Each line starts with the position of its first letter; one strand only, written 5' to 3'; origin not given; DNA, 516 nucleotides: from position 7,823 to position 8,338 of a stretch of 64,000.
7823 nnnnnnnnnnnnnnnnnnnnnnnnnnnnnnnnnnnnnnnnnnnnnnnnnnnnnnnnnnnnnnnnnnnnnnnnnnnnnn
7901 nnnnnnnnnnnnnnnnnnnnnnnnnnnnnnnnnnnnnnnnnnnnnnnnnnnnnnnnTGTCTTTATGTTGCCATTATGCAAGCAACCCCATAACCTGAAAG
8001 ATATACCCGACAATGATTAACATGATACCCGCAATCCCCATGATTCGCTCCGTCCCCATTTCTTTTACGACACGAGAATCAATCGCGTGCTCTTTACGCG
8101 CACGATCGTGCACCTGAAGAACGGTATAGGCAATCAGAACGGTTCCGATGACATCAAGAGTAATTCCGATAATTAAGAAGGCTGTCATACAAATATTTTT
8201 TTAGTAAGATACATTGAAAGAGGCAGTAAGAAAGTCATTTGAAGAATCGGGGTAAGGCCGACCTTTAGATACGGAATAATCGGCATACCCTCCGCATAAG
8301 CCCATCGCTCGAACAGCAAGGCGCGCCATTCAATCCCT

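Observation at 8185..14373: Eleven-gene thiol-disulfide / mercuric-reductase-like operon with no MerT/MerP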

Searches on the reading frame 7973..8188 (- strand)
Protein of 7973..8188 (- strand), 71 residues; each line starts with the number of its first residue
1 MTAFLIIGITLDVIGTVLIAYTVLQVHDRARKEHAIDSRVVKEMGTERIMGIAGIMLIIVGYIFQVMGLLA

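Call 8: search_protein_families(library=pfam, proteins=[window:7973-8188:-], max_evalue=0.001)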
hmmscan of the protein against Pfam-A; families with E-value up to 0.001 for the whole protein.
window:7973-8188:- (71 aa): 0 families

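Call 34: search_protein_families(library=pfam, proteins=[window:7973-8188:-], max_evalue=5)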
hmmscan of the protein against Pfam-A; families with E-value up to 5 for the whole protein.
window:7973-8188:- (71 aa): 8 families
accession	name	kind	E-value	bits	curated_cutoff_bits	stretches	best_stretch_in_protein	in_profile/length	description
PF04186.18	FxsA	-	0.0018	18.8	25.2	1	5-70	27-92/109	FxsA cytoplasmic membrane protein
PF07666.16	MpPF26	-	0.0093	16.4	37.2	1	2-67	5-73/75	M penetrans paralogue family 26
PF11076.13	YbhQ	-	0.022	15.1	27.4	1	4-71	37-103/132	Putative inner membrane protein YbhQ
PF10746.14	Phage_holin_2_2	-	0.07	13.3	25.4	1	5-29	25-50/61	Phage holin T7 family, holin superfamily II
PF14880.11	COX14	-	0.077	13.3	25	1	6-35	21-48/59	Cytochrome oxidase c assembly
PF02656.20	DUF202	-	0.41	11.6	23.4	0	5-31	41-67/68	Domain of unknown function (DUF202)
PF11381.13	DUF3185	-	0.78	10.2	25.3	0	6-70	2-57/59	Protein of unknown function (DUF3185)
PF06157.16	DUF973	-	1.4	8.4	26.4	1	45-70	91-116/309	Protein of unknown function (DUF973)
